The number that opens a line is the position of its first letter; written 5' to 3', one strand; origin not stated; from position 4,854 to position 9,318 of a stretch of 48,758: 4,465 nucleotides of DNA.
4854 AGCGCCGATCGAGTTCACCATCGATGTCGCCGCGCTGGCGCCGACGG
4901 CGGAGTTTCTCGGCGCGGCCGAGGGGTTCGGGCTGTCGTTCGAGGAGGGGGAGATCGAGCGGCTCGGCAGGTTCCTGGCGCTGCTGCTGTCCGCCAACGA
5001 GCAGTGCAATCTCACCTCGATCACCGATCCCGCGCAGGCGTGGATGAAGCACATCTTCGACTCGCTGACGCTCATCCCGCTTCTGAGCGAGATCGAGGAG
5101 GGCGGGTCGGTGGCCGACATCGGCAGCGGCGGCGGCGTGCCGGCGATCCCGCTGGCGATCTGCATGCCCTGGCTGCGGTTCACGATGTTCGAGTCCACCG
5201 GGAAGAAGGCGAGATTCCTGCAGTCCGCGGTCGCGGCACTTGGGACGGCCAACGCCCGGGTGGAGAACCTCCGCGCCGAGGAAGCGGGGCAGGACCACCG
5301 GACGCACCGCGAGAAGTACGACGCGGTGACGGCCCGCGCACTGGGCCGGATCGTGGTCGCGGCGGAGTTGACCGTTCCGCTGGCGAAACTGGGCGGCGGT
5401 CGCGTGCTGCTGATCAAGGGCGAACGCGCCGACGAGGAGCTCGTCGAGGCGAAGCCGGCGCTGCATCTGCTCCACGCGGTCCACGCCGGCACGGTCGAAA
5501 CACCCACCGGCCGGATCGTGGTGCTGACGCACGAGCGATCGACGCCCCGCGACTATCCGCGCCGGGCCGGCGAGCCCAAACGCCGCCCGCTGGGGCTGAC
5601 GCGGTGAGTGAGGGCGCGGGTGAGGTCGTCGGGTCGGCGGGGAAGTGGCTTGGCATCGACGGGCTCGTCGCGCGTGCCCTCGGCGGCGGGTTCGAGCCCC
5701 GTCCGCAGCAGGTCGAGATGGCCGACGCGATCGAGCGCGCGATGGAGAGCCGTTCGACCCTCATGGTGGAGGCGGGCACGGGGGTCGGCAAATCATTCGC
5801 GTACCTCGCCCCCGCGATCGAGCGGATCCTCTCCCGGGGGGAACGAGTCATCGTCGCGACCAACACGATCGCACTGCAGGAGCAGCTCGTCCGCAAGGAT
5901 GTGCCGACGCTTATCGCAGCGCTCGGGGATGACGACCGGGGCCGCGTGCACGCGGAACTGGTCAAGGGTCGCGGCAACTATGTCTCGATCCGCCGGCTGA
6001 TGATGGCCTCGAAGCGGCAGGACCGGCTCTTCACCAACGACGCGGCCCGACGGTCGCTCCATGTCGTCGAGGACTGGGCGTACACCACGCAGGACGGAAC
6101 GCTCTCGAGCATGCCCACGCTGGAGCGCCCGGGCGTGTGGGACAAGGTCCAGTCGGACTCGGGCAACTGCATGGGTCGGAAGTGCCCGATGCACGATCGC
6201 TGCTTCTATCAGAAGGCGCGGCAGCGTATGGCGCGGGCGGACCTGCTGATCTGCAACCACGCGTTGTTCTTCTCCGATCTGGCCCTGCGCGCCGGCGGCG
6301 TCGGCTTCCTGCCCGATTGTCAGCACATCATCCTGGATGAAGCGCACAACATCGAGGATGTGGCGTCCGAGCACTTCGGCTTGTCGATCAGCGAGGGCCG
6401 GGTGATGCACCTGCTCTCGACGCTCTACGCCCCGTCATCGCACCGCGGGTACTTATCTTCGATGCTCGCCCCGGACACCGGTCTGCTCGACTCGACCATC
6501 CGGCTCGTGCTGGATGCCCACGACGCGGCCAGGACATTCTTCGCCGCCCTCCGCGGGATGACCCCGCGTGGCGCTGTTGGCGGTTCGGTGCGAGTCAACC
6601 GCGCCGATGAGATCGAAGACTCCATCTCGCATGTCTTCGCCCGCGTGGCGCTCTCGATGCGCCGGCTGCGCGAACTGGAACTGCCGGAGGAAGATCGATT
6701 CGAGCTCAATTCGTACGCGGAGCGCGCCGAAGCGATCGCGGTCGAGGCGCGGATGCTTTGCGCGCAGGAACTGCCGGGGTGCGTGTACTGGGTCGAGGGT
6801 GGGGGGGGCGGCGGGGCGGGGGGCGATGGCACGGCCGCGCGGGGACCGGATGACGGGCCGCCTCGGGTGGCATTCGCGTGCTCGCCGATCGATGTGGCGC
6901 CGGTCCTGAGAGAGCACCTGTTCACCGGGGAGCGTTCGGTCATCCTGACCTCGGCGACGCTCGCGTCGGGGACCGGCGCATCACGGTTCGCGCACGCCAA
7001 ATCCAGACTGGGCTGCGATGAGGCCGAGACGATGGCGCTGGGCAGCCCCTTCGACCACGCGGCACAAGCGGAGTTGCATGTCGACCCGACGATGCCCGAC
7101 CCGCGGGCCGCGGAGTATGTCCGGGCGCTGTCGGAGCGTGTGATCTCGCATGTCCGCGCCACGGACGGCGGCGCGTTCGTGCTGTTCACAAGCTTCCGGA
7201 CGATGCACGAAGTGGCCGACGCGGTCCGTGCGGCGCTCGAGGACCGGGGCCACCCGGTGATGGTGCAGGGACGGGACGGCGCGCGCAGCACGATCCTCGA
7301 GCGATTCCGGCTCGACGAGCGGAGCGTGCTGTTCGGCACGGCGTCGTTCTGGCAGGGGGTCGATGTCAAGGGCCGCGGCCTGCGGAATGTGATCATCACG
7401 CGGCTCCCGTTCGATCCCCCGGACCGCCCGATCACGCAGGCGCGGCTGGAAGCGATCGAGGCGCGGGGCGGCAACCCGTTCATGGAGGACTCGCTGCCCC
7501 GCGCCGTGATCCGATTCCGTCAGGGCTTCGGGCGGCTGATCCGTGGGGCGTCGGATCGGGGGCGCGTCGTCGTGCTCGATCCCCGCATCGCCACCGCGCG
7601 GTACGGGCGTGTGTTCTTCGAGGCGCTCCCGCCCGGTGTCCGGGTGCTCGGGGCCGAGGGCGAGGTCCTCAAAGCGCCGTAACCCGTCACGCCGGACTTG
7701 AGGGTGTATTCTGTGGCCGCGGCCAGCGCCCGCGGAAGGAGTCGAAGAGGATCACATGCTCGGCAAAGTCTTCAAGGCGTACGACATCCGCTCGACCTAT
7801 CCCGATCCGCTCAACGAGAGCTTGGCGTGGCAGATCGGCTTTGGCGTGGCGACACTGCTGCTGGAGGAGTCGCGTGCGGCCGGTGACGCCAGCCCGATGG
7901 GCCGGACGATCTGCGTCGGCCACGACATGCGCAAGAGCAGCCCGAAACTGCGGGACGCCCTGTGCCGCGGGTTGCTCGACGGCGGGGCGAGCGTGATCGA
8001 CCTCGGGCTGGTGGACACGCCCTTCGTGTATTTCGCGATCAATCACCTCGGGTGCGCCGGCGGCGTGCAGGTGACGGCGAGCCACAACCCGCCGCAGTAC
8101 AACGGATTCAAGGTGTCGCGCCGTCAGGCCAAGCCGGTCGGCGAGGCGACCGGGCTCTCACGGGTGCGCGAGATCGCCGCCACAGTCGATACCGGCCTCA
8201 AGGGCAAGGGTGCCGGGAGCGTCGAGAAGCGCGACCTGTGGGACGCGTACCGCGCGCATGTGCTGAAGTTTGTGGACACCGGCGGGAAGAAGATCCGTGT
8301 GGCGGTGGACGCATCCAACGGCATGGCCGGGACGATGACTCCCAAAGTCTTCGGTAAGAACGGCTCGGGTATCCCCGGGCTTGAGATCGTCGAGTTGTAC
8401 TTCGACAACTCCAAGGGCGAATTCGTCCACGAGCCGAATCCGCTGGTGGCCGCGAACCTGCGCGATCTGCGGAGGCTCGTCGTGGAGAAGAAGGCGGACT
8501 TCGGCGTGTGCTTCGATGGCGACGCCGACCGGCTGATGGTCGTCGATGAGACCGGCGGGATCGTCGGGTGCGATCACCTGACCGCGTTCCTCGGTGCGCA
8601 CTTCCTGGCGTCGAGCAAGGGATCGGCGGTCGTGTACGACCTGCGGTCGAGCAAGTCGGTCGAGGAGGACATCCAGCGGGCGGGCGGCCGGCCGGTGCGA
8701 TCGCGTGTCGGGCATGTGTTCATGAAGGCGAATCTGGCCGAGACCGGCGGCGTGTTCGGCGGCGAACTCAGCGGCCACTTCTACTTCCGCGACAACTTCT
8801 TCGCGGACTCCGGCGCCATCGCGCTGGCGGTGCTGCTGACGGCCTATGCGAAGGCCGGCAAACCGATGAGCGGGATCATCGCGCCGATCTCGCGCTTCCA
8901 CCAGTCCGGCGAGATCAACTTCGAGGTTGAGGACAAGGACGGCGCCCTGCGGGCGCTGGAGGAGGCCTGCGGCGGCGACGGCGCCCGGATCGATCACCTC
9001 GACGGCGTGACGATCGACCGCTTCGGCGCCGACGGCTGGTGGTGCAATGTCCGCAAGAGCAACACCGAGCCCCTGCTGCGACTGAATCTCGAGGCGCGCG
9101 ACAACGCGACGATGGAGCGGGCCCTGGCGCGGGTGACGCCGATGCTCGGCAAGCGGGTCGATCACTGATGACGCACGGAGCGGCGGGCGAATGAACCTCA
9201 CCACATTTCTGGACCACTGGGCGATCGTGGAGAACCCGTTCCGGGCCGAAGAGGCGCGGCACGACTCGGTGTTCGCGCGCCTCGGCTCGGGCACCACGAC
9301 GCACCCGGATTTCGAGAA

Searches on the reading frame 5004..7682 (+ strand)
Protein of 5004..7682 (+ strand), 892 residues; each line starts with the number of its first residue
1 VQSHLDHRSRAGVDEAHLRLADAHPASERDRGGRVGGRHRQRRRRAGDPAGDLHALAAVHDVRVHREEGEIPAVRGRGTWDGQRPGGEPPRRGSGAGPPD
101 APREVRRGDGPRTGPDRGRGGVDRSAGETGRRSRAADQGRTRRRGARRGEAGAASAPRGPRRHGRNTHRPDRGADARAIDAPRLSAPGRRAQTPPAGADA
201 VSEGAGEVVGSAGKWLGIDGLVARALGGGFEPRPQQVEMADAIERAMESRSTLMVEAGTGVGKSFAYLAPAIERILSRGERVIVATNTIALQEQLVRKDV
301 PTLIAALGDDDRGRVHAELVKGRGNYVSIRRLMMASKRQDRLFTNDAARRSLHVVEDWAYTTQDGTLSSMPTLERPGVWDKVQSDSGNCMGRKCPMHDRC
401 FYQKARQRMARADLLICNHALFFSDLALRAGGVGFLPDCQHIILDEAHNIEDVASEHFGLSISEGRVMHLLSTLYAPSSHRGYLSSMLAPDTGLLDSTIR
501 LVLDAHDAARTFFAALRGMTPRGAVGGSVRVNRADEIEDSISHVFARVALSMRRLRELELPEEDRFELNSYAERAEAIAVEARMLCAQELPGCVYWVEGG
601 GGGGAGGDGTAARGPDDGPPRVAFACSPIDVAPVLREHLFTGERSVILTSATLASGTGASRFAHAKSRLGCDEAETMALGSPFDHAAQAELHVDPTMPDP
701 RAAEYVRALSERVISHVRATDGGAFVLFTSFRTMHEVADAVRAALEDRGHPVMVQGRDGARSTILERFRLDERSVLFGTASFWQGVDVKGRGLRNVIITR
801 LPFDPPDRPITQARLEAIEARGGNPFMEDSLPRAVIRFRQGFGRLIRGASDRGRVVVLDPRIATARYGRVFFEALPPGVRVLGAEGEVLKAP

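Call 8: search_protein_families(library=pfam, proteins=[window:5004-7682:+], max_evalue=0.0001)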
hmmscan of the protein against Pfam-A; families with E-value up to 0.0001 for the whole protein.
window:5004-7682:+ (892 aa): 4 families
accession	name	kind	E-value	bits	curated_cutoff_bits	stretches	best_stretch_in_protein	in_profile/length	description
PF13307.12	Helicase_C_2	-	1.8e-43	149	25.3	1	716-877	4-169/170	Helicase C-terminal domain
PF00270.35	DEAD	-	6.2e-12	46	26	1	241-298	6-64/167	DEAD/DEAH box helicase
PF06733.21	DEAD_2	-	1.1e-05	25.6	21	1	397-464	103-169/172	DEAD_2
PF04851.21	ResIII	-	3.1e-05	24.4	22.5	0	230-296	2-70/164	Type III restriction enzyme, res subunit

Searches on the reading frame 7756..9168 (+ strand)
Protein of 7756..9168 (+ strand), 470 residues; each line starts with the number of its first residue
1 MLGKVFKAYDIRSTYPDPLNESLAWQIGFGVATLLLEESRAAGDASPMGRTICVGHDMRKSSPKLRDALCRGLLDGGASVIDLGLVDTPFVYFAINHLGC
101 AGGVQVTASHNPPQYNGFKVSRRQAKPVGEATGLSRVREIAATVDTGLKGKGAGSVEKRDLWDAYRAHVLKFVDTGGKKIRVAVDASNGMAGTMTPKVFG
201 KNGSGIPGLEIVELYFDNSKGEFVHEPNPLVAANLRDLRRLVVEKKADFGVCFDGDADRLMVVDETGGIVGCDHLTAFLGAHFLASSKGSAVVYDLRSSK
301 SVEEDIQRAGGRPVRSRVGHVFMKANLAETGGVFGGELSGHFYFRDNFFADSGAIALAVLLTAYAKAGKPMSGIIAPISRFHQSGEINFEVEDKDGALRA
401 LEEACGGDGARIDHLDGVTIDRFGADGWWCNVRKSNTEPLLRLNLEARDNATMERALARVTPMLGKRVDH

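Call 8: search_protein_families(library=pfam, proteins=[window:7756-9168:+], max_evalue=0.0001)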
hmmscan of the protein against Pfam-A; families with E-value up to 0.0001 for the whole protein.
window:7756-9168:+ (470 aa): 4 families
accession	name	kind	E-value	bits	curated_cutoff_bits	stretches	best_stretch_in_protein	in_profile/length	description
PF02878.22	PGM_PMM_I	-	1.4e-32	112.7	22.5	1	4-140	2-130/138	Phosphoglucomutase/phosphomannomutase, alpha/beta/alpha domain I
PF02880.22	PGM_PMM_III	-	3.3e-20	72.8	20.7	1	273-376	3-110/115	Phosphoglucomutase/phosphomannomutase, alpha/beta/alpha domain III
PF02879.22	PGM_PMM_II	-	5e-19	69.2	29.3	1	163-267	1-103/103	Phosphoglucomutase/phosphomannomutase, alpha/beta/alpha domain II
PF00408.26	PGM_PMM_IV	-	8.7e-12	45.4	23.1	1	386-460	1-65/68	Phosphoglucomutase/phosphomannomutase, C-terminal domain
